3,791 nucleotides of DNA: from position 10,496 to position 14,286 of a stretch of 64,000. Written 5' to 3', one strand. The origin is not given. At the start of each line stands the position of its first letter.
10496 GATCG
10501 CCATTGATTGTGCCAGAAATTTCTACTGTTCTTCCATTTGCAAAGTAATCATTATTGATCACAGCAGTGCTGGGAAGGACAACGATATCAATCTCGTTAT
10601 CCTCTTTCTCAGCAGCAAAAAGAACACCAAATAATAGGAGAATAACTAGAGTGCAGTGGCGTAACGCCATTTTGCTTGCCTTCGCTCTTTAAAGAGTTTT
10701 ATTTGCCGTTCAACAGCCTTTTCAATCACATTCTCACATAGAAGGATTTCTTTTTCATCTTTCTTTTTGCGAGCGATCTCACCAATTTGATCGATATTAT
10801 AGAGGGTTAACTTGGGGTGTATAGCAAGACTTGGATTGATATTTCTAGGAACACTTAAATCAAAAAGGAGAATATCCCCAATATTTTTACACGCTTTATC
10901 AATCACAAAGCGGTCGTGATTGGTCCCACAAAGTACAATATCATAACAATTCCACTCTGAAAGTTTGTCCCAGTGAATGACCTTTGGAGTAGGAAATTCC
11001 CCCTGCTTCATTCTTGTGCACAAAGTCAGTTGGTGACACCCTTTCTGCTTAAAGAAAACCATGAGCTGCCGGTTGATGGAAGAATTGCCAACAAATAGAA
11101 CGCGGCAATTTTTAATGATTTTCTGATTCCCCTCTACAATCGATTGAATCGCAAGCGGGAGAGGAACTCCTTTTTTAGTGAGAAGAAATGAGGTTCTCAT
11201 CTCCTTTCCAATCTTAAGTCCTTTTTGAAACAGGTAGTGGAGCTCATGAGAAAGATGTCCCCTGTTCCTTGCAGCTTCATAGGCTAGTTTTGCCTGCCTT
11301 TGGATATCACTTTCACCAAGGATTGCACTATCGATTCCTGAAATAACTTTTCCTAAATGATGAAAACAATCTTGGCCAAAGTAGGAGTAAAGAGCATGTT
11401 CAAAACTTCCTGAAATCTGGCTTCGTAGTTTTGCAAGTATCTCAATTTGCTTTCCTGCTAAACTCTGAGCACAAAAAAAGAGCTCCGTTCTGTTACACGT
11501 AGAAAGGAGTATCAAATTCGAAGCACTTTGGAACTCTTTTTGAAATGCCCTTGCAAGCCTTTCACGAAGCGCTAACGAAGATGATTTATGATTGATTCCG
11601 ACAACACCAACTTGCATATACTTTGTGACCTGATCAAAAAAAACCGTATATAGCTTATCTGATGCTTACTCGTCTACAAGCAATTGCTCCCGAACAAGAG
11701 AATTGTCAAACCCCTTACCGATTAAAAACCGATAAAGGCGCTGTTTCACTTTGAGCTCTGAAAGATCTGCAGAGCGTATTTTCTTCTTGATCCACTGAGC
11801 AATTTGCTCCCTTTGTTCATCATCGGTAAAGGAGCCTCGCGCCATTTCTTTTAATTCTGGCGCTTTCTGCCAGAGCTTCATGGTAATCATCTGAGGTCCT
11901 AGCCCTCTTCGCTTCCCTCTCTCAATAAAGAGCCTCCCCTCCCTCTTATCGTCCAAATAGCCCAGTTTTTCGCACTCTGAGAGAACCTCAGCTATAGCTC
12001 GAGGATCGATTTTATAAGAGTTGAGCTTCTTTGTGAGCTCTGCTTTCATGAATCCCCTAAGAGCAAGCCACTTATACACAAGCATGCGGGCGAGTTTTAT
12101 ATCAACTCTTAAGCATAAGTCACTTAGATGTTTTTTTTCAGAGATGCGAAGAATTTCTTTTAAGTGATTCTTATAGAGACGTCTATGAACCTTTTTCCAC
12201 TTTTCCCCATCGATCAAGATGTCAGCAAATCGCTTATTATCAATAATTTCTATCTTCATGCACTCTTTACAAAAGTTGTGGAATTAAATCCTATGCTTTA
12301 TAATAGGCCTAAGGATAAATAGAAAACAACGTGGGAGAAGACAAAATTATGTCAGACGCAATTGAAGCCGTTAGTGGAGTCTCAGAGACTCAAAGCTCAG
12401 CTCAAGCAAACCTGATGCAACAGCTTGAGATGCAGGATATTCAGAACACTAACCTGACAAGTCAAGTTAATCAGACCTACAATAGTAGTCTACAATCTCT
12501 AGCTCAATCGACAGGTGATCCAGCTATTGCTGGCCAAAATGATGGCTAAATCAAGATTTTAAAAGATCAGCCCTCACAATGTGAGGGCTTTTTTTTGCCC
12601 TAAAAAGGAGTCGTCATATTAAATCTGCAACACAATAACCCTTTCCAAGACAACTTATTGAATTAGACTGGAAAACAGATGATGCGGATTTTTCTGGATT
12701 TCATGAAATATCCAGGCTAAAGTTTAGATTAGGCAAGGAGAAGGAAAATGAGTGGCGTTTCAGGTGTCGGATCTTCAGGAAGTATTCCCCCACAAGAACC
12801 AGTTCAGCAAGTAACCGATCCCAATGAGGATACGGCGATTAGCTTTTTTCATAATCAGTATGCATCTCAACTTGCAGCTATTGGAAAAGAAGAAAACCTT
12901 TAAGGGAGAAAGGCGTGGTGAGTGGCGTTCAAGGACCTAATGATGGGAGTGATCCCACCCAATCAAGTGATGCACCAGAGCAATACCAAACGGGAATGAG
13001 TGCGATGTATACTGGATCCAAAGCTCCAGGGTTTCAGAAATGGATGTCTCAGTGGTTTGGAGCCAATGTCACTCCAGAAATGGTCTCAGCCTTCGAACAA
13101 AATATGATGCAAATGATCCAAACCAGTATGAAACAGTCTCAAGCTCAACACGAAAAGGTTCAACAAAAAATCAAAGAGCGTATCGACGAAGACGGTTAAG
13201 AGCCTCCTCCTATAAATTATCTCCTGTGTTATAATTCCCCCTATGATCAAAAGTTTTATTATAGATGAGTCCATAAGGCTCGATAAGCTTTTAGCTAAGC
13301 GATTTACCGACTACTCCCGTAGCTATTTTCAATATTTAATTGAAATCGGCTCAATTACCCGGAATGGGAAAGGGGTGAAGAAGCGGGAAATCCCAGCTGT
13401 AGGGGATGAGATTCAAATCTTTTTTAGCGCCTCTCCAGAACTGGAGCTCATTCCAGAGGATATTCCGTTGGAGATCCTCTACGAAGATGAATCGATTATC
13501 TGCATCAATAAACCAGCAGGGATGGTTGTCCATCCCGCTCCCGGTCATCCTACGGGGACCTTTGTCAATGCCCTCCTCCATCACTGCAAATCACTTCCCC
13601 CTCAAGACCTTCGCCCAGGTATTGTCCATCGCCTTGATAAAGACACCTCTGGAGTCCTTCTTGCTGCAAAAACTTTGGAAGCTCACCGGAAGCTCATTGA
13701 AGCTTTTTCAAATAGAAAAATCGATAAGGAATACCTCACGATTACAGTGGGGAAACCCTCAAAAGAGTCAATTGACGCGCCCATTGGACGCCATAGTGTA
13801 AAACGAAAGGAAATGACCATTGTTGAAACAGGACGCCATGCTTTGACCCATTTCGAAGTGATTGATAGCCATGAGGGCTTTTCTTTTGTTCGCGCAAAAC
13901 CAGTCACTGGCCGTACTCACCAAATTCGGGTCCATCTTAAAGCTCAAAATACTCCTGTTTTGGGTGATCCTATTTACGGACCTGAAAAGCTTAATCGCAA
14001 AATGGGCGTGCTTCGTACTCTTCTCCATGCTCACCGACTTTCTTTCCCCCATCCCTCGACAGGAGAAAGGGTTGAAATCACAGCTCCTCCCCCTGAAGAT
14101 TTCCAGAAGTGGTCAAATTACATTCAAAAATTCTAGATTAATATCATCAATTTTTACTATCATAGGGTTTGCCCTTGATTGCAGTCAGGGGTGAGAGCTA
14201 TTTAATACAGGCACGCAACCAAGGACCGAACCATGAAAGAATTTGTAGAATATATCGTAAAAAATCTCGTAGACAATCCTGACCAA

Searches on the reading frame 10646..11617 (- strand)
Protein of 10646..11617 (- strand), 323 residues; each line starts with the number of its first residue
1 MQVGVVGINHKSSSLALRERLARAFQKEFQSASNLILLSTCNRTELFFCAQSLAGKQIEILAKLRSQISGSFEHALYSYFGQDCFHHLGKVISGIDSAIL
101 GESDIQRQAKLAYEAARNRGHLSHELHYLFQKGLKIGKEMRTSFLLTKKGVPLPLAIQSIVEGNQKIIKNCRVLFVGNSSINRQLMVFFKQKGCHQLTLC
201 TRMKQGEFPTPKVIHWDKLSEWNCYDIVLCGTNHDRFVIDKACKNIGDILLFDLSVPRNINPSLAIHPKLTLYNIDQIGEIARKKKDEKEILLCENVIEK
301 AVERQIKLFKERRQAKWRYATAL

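Call 98: search_protein_families(library=pfam, proteins=[window:10646-11617:-], max_evalue=0.0001)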
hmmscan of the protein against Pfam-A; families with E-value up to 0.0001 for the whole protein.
window:10646-11617:- (323 aa): 2 families
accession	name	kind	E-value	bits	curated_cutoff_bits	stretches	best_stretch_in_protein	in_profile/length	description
PF05201.20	GlutR_N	-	3e-31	108.7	27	1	6-143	1-150/151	Glutamyl-tRNAGlu reductase, N-terminal domain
PF01488.26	Shikimate_DH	-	8.1e-09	36.1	24.3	1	167-281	9-138/138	Shikimate / quinate 5-dehydrogenase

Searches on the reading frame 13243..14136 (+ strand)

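Call 98: search_protein_families(library=pfam, proteins=[window:13243-14136:+], max_evalue=0.0001)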
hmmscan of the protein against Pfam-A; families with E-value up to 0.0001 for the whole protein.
window:13243-14136:+ (297 aa): 1 family
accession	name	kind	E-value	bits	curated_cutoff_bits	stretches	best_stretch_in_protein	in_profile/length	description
PF00849.27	PseudoU_synth_2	-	1.6e-35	123.1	26.8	1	85-233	2-151/152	RNA pseudouridylate synthase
